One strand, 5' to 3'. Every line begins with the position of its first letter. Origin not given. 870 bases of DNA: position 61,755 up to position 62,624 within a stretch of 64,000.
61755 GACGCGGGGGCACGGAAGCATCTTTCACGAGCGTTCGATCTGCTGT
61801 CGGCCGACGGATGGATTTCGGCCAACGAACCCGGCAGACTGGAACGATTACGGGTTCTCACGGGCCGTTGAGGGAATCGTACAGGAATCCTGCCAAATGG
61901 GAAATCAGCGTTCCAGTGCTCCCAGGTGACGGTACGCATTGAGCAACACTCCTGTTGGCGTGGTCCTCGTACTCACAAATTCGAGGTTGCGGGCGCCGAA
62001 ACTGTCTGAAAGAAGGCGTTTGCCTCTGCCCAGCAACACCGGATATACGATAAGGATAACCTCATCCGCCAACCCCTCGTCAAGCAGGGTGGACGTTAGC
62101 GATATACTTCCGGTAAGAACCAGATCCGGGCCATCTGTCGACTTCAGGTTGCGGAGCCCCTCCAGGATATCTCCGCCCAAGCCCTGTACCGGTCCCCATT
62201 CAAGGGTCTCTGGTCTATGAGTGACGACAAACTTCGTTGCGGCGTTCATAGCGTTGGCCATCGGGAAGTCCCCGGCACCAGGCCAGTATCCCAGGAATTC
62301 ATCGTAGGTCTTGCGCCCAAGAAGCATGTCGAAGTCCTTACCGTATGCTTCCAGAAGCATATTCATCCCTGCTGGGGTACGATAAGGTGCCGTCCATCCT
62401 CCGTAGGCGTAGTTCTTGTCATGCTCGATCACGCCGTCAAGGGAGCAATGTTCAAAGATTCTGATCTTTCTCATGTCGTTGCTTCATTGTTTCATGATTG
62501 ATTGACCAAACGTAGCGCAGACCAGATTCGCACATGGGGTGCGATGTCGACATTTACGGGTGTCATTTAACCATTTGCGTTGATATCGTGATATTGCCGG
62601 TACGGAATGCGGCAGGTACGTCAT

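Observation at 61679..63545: Mosaic duplication/rearrangement scar: kinase fragment and TPR 3'-end copy fused in frame, next to an AT-richer DHFR-like gene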

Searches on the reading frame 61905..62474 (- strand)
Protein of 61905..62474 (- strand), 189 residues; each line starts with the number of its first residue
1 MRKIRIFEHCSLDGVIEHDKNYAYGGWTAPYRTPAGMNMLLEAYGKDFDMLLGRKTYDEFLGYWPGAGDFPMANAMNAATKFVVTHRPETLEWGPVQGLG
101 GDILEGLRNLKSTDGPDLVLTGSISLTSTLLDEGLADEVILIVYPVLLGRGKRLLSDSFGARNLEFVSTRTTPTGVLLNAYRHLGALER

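Call 7: search_protein_families(library=pfam, proteins=[window:61905-62474:-], max_evalue=0.01)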
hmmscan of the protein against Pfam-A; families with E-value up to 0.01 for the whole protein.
window:61905-62474:- (189 aa): 1 family
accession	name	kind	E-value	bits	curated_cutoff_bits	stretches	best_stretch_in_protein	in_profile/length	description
PF01872.23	RibD_C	-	1.7e-14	54.5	24.1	1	3-178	2-197/197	RibD C-terminal domain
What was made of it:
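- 61905..62474 (-): RibD_C / 'dihydrofolate reductase family' gene (189 aa); functional and horizontally acquired. PF01872, E = 1.7e-14 (call 7).
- Checked: 61905..62474 on the minus strand hits PF01872 at E = 1.7e-14 (call 7).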

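Call 8: find_encoding_contigs(protein=window:61905-62474:-, flank=10000, max_places=10)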
Protein window:61905-62474:- (189 aa): 23 contigs read that carry it; 10 places shown.
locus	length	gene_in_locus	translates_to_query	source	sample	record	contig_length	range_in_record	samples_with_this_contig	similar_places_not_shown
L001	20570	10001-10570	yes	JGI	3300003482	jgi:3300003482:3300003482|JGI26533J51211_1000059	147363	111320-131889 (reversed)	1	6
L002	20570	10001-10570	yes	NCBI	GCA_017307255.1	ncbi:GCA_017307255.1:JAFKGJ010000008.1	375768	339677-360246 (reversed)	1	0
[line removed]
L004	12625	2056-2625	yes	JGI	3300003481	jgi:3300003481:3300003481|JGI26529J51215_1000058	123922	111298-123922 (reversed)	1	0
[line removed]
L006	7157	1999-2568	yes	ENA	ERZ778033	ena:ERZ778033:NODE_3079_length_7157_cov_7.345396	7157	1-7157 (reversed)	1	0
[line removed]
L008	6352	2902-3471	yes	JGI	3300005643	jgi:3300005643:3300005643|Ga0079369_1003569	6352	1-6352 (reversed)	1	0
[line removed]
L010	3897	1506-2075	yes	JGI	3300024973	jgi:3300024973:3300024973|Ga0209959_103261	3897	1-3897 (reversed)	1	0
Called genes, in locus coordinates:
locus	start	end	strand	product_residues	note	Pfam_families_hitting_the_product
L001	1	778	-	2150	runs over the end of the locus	PF18962:Por_Secre_tail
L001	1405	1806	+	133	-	-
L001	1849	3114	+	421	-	-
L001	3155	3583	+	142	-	-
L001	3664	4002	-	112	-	-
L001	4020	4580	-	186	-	PF02632:BioY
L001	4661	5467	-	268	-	PF00528:BPD_transp_1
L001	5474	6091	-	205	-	PF01467:CTP_transf_like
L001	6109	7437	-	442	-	PF01512:Complex1_51K, PF10531:SLBB, PF22461:SLBB_2, PF10589:NADH_4Fe-4S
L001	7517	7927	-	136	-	PF00072:Response_reg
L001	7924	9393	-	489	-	PF00989:PAS (faint), PF08448:PAS_4 (faint), PF08447:PAS_3 (faint), PF02518:HATPase_c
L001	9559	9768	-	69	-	-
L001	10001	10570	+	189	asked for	PF01872:RibD_C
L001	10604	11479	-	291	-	PF13424:TPR_12 (faint), PF14559:TPR_19 (faint), PF07719:TPR_2 (faint), PF13374:TPR_10 (faint), PF07721:TPR_4 (faint), PF00515:TPR_1 (faint), PF13181:TPR_8 (faint), PF13432:TPR_16 (weak)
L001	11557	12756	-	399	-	PF00108:Thiolase_N, PF02803:Thiolase_C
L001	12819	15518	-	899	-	PF00133:tRNA-synt_1, PF09334:tRNA-synt_1g (weak), PF13603:tRNA-synt_1_2, PF08264:Anticodon_1, PF10458:Val_tRNA-synt_C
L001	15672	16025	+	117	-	-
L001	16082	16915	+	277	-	-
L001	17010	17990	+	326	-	PF02562:PhoH, PF01695:IstB_IS21 (faint), PF13245:AAA_19 (weak), PF13604:AAA_30 (weak), PF13401:AAA_22 (faint)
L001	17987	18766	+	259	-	PF19293:CdaA_N, PF02457:DAC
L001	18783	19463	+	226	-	PF01135:PCMT, PF13649:Methyltransf_25 (weak)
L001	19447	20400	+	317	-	PF01745:IPT (weak), PF01715:IPPT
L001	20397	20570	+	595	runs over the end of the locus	PF02113:Peptidase_S13, PF13354:Beta-lactamase2 (faint)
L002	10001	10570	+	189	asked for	PF01872:RibD_C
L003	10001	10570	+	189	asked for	PF01872:RibD_C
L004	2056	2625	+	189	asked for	PF01872:RibD_C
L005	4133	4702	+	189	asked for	PF01872:RibD_C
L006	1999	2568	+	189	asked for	PF01872:RibD_C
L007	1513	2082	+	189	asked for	PF01872:RibD_C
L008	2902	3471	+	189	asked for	PF01872:RibD_C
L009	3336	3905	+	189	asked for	PF01872:RibD_C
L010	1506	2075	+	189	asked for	PF01872:RibD_C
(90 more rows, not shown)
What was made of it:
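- Callers disagree on the start and even the strand (call 8).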

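Call 25: find_homologous_proteins(query=window:61905-62474:-)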
Query window:61905-62474:- (189 aa): 7775 proteins with E <= 0.001 among 8000 candidates; the best 120 are listed.
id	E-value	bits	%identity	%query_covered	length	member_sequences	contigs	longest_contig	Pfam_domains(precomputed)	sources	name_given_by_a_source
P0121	1.5e-112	392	91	99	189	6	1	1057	PF01872.23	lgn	-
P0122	4.0e-108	377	88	100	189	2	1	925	PF01872.23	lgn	-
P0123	1.5e-105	369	86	99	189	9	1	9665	PF01872.23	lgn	-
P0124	5.6e-105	367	85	99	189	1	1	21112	PF01872.23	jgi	jgi:dihydrofolate reductase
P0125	1.7e-104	365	86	99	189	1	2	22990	PF01872.23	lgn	-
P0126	1.4e-103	362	85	99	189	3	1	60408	PF01872.23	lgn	-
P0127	1.8e-103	362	86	99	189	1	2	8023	PF01872.23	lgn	-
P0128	3.1e-103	361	85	99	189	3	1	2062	PF01872.23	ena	-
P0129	3.5e-103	361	86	99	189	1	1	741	PF01872.23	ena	-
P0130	7.7e-103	360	85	99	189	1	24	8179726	PF01872.23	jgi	jgi:dihydrofolate reductase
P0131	8.1e-103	360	85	99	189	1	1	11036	PF01872.23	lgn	-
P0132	1.0e-102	359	85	99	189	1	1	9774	PF01872.23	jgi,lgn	jgi:dihydrofolate reductase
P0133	1.3e-102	359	84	99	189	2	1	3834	PF01872.23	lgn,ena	-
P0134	1.5e-102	359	84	99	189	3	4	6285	PF01872.23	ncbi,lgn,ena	-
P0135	1.7e-102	359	84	99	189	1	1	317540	PF01872.23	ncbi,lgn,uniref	ncbi:dihydrofolate reductase family protein [Chitinophaga sp. RAB17]|uniref:dihydrofolate reductase 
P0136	1.7e-102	359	84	99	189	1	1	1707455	PF01872.23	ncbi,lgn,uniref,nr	ncbi:dihydrofolate reductase family protein [Pedobacter caeni]|uniref:Dihydrofolate reductase n=1 Ta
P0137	2.7e-102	358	84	99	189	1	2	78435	PF01872.23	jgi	jgi:dihydrofolate reductase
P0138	2.8e-102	358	81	99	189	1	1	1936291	PF01872.23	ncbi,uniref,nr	ncbi:dihydrofolate reductase [Pseudoflavitalea sp. G-6-1-2]|uniref:dihydrofolate reductase family pr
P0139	4.9e-102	357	85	99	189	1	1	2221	PF01872.23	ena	-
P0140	1.3e-101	356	82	100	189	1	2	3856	PF01872.23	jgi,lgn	jgi:dihydrofolate reductase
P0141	1.7e-101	355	83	99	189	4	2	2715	PF01872.23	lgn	-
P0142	2.3e-101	355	83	100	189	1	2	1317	PF01872.23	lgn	-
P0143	2.4e-101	355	84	99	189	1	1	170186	PF01872.23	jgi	jgi:dihydrofolate reductase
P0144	3.8e-101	354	82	99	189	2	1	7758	PF01872.23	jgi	jgi:dihydrofolate reductase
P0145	6.4e-101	354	82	99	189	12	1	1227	PF01872.23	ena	-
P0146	7.1e-101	353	81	100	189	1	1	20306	PF01872.23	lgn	-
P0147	8.2e-101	353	83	100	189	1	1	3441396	PF01872.23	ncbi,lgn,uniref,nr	ncbi:dihydrofolate reductase family protein [Pedobacter africanus]|uniref:Dihydrofolate reductase n=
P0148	8.9e-101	353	84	99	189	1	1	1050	PF01872.23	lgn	-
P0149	1.0e-100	353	83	100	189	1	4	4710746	PF01872.23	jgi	jgi:dihydrofolate reductase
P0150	1.0e-100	353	83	99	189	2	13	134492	PF01872.23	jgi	jgi:dihydrofolate reductase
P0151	1.6e-100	352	83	99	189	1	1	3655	PF01872.23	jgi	jgi:dihydrofolate reductase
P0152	1.6e-100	352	82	99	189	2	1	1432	PF01872.23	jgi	jgi:dihydrofolate reductase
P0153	1.9e-100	352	84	99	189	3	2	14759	PF01872.23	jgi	jgi:dihydrofolate reductase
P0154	2.0e-100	352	83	99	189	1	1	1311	PF01872.23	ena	-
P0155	2.0e-100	352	83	99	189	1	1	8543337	PF01872.23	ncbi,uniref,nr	ncbi:dihydrofolate reductase family protein [Paraflavitalea speifideaquila]|uniref:dihydrofolate red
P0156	2.1e-100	352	83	99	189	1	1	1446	PF01872.23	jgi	jgi:dihydrofolate reductase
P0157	2.8e-100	352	83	100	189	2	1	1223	PF01872.23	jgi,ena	-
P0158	2.9e-100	351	83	99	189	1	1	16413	PF01872.23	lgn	-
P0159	3.2e-100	351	81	99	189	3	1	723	PF01872.23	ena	-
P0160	3.4e-100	351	82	99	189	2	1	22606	PF01872.23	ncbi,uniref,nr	ncbi:dihydrofolate reductase family protein [Chitinophaga sp.]|uniref:dihydrofolate reductase family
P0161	4.1e-100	351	82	99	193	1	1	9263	PF01872.23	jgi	jgi:dihydrofolate reductase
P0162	4.7e-100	351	82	99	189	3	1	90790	PF01872.23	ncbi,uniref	ncbi:dihydrofolate reductase family protein [Dyadobacter sp. OTU695]|uniref:dihydrofolate reductase 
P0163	5.4e-100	351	81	99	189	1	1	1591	PF01872.23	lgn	-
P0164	1.2e-99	349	83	99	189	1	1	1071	PF01872.23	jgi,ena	-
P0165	1.3e-99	349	83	99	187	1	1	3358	PF01872.23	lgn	-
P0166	1.5e-99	349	84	99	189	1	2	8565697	PF01872.23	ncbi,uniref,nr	ncbi:dihydrofolate reductase family protein [Chitinophaga nivalis]|uniref:Dihydrofolate reductase fa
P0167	1.8e-99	349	81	99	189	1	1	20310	PF01872.23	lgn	-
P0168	1.8e-99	349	81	99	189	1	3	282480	PF01872.23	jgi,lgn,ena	-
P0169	2.1e-99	349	82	99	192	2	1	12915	PF01872.23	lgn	-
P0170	3.6e-99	348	82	100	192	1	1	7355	PF01872.23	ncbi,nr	ncbi:MAG TPA: dihydrofolate reductase family protein [Arachidicoccus sp.]|nr:dihydrofolate reductase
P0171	3.6e-99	348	83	100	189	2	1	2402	PF01872.23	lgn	-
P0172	4.5e-99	348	81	99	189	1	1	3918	PF01872.23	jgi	jgi:dihydrofolate reductase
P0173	5.1e-99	347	80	99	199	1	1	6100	PF01872.23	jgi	jgi:dihydrofolate reductase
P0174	5.2e-99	347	85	97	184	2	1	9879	PF01872.23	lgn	-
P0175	5.4e-99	347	80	99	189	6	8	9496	PF01872.23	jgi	jgi:dihydrofolate reductase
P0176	5.6e-99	347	80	99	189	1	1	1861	PF01872.23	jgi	jgi:dihydrofolate reductase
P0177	8.4e-99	347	81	99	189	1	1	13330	PF01872.23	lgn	-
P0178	8.6e-99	347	82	100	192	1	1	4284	PF01872.23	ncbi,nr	ncbi:MAG TPA: dihydrofolate reductase family protein [Arachidicoccus sp.]|nr:dihydrofolate reductase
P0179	1.0e-98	346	82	99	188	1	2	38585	PF01872.23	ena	-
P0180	1.6e-98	346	81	99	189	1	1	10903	PF01872.23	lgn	-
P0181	1.8e-98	346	81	99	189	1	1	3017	PF01872.23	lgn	-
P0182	1.9e-98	346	81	99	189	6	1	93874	PF01872.23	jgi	jgi:dihydrofolate reductase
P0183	2.0e-98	345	80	100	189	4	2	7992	PF01872.23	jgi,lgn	jgi:dihydrofolate reductase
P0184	3.3e-98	345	80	99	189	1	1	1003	PF01872.23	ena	-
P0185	4.1e-98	344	81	99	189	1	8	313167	PF01872.23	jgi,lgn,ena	-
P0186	4.1e-98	344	80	99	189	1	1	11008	PF01872.23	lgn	-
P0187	4.4e-98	344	82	99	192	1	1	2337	PF01872.23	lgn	-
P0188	5.2e-98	344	80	99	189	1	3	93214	PF01872.23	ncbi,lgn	-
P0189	5.4e-98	344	80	99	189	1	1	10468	PF01872.23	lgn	-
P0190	5.6e-98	344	81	99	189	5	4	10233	PF01872.23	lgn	-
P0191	5.9e-98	344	79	99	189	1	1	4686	PF01872.23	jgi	-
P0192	1.1e-97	343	80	99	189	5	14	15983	PF01872.23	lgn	-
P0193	1.9e-97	342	80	99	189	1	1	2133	PF01872.23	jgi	-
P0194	2.4e-97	342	82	99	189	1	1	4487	PF01872.23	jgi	jgi:dihydrofolate reductase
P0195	2.9e-97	342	80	100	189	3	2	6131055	PF01872.23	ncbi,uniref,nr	ncbi:dihydrofolate reductase family protein [Pedobacter foliorum]|uniref:dihydrofolate reductase fam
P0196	6.8e-97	340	80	100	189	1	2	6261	PF01872.23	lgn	-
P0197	7.7e-97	340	80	99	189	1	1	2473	PF01872.23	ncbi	-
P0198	1.1e-96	340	78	100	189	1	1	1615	PF01872.23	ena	-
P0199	1.3e-96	340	80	99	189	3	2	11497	PF01872.23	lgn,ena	-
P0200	1.7e-96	339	78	99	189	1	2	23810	PF01872.23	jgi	jgi:dihydrofolate reductase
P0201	1.9e-96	339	81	99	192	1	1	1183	PF01872.23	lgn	-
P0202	2.2e-96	339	80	99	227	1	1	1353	PF01872.23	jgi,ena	-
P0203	2.3e-96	339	80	99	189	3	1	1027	PF01872.23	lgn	-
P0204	3.2e-96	338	79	99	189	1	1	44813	PF01872.23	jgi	jgi:dihydrofolate reductase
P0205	4.6e-96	338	79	100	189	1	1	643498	PF01872.23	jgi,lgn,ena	-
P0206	4.8e-96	338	78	100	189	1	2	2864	PF01872.23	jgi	jgi:dihydrofolate reductase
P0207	7.6e-96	337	77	99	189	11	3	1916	PF01872.23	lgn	-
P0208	9.5e-96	337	79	100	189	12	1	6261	PF01872.23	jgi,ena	-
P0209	2.0e-95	336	100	81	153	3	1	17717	PF01872.23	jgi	-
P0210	2.3e-95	335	79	99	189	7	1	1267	PF01872.23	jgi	jgi:dihydrofolate reductase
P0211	2.4e-95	335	77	99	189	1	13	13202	PF01872.23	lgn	-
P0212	1.1e-94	333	77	99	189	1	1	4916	PF01872.23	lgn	-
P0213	1.7e-94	333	77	99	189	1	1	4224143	PF01872.23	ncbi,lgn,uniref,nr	ncbi:dihydrofolate reductase family protein [Chitinophaga niabensis]|uniref:Dihydrofolate reductase 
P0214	3.5e-94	332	78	99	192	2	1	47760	PF01872.23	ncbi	ncbi:MAG: dihydrofolate reductase family protein [Bacteroidota bacterium]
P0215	1.2e-93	330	77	99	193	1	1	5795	PF01872.23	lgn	-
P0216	2.2e-93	329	77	100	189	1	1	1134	PF01872.23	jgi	jgi:dihydrofolate reductase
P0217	2.2e-93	329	75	99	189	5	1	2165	PF01872.23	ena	-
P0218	1.1e-92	327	76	100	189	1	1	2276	PF01872.23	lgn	-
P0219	2.5e-92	326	77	100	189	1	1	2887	PF01872.23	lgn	-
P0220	3.0e-92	325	78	99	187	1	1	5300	PF01872.23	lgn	-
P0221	4.4e-92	325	76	100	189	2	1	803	PF01872.23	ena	-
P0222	5.6e-92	324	76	100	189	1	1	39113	PF01872.23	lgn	-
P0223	5.9e-92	324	76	100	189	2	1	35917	PF01872.23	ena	-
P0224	7.2e-92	324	75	100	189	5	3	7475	PF01872.23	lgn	-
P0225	1.4e-91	323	75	100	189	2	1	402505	PF01872.23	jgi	jgi:dihydrofolate reductase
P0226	1.5e-91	323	74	100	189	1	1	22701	PF01872.23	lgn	-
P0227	3.9e-91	322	76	99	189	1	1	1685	PF01872.23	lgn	-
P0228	6.8e-91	321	74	100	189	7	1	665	PF01872.23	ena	-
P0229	1.6e-90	320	72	99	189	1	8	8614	PF01872.23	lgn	-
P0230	1.8e-90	319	74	99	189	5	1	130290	PF01872.23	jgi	jgi:dihydrofolate reductase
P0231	2.2e-90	319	75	100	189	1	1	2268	PF01872.23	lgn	-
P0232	2.5e-90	319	74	100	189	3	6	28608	PF01872.23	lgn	-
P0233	3.9e-90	318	74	100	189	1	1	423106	PF01872.23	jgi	jgi:dihydrofolate reductase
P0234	7.1e-90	318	75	100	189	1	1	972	PF01872.23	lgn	-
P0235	1.8e-89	316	72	100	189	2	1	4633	PF01872.23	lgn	-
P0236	2.6e-89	316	72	99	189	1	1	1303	PF01872.23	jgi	jgi:dihydrofolate reductase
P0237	2.8e-89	316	74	100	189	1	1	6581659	PF01872.23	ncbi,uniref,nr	ncbi:dihydrofolate reductase family protein [Pedobacter steynii]|uniref:Deaminase n=1 Tax=Pedobacter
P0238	3.3e-89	315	72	100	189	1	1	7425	PF01872.23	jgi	jgi:dihydrofolate reductase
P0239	3.5e-89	315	71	100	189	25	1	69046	PF01872.23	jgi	jgi:dihydrofolate reductase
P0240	3.8e-89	315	73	99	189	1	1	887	PF01872.23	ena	-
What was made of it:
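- On Horizontally transferred gene: RibD_C is 81-86% aa identical to Chitinophaga, Pedobacter and Dyadobacter proteins (call 25).
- The protein is 81-86% identical to Chitinophaga, Pedobacter, Pseudoflavitalea and Dyadobacter proteins (call 25).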

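Call 27: find_encoding_contigs(protein=P0126, flank=5000, max_places=2)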
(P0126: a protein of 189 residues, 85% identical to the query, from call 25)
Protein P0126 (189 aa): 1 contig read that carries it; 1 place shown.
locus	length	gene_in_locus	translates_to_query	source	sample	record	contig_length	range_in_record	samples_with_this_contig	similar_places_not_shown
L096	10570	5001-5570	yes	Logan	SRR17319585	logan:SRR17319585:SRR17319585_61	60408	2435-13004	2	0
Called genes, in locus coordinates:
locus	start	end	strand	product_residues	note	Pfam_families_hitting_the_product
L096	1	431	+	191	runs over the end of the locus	PF00857:Isochorismatase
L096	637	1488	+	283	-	PF11751:PorP_SprF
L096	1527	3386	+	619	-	PF07676:PD40 (faint), PF00691:OmpA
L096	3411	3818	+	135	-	PF00355:Rieske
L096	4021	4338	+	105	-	-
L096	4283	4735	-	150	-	PF00903:Glyoxalase, PF13669:Glyoxalase_4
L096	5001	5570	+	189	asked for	PF01872:RibD_C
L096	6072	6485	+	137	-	-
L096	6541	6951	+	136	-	-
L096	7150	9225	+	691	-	-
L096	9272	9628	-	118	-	PF09966:DUF2200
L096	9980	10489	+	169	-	PF05163:DinB, PF11716:MDMPI_N (weak), PF12867:DinB_2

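Call 28: find_encoding_contigs(protein=P0123, flank=5000, max_places=2)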
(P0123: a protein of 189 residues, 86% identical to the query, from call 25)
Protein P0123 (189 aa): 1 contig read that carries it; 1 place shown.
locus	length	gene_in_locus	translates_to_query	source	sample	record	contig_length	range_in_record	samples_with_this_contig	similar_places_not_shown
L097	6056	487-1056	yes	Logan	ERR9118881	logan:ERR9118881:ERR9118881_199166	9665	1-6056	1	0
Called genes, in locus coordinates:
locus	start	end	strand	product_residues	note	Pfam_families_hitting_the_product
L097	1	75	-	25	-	?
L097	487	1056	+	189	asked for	PF01872:RibD_C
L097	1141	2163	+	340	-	PF00296:Bac_luciferase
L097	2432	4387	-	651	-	PF00034:Cytochrom_C (faint)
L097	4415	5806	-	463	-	PF06439:3keto-disac_hyd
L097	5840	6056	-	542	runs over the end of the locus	PF12741:SusD-like (weak), PF12771:SusD-like_2 (faint), PF14322:SusD-like_3 (weak), PF07980:SusD_RagB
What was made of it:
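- The closest homologues sit in unrelated Bacteroidia-type contexts (calls 27, 28).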

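Call 35: search_protein_families(library=ncbifam, proteins=[window:61905-62474:-, L001:7924-9393:-], max_evalue=0.001)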
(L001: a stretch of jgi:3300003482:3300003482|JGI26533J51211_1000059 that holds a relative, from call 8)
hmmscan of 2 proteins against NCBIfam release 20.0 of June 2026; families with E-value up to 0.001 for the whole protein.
window:61905-62474:- (189 aa): 0 families

L001:7924-9393:- (489 aa): 78 families (the best 25 are shown)
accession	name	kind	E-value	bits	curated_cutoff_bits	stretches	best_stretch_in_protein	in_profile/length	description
NF047874.1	MASE3_PAS_HK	subfamily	2e-28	99.6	560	1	186-486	319-627/655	MASE3 domain-containing sensor histidine kinase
NF041777.1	sens_FixL_Rhizob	equivalog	4e-27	95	850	2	141-257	6-122/485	sensor protein FixL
NF046044.1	PnpS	equivalog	5.2e-25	88.3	400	1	262-483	165-390/390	two-component system histidine kinase PnpS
NF008468.0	PRK11360.1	equivalog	2e-24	85.9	646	1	240-486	374-610/616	two-component system sensor histidine kinase AtoS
TIGR02966.1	phoR_proteo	equivalog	3e-24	85.7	334.2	1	261-481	108-332/333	phosphate regulon sensor histidine kinase PhoR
NF045595.1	HK_scytonemin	equivalog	1e-22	80.3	865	1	206-484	352-635/637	scytonemin biosynthesis sensor histidine kinase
NF041947.1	LuxQ_Vibrio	equivalog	1.6e-22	79.2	1200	1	239-486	444-698/843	quorum-sensing autoinducer 2 sensor kinase/phosphatase LuxQ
NF047465.1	hybrid_HK_LvrA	exception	1.6e-21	76.1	1200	1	251-483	584-817/819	hybrid histidine kinase/response regulator LvrA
NF041832.1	near_NosP_CTERM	subfamily_domain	1.3e-20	73.8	400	1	274-485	14-226/370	NahK/ErcS family hybrid sensor histidine kinase/response regulator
TIGR02916.1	PEP_his_kin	equivalog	7.8e-20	71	300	1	265-483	470-679/679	XrtA/PEP-CTERM system histidine kinase PrsK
TIGR02956.1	TMAO_torS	equivalog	1.1e-19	70.1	676.5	1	270-485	467-683/967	TMAO reductase system sensor histidine kinase/response regulator TorS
NF041831.1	NO_HK_NahK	exception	2.9e-19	68.6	1500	1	241-485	468-712/854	hybrid sensor histidine kinase/response regulator NahK/ErcS'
NF008302.0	PRK11091.1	equivalog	6.2e-19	67.7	838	1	227-485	250-506/779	aerobic respiration two-component sensor histidine kinase ArcB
NF052573.1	HisKinEspAMyxo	equivalog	3.3e-18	65.1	1400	2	271-485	388-612/755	serine histidine kinase EspA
NF008312.0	PRK11100.1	equivalog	4e-18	65.5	356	1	250-484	240-474/477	two-component system sensor histidine kinase CreC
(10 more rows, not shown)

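Call 37: find_encoding_contigs(protein=P0122, flank=5000, max_places=4)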
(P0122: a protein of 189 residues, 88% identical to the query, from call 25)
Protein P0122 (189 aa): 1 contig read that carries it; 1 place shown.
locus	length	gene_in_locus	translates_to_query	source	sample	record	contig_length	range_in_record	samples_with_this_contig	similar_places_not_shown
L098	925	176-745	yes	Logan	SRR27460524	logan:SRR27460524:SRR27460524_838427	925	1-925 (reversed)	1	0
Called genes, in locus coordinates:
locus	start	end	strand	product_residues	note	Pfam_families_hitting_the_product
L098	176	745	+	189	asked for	PF01872:RibD_C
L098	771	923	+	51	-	?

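Call 38: find_encoding_contigs(protein=P0121, flank=5000, max_places=4)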
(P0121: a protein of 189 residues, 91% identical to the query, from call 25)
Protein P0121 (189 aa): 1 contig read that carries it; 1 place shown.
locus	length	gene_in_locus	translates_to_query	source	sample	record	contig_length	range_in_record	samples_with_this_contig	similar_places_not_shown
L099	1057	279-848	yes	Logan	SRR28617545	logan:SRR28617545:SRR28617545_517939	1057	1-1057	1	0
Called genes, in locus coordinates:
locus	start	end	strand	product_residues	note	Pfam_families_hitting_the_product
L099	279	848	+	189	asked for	PF01872:RibD_C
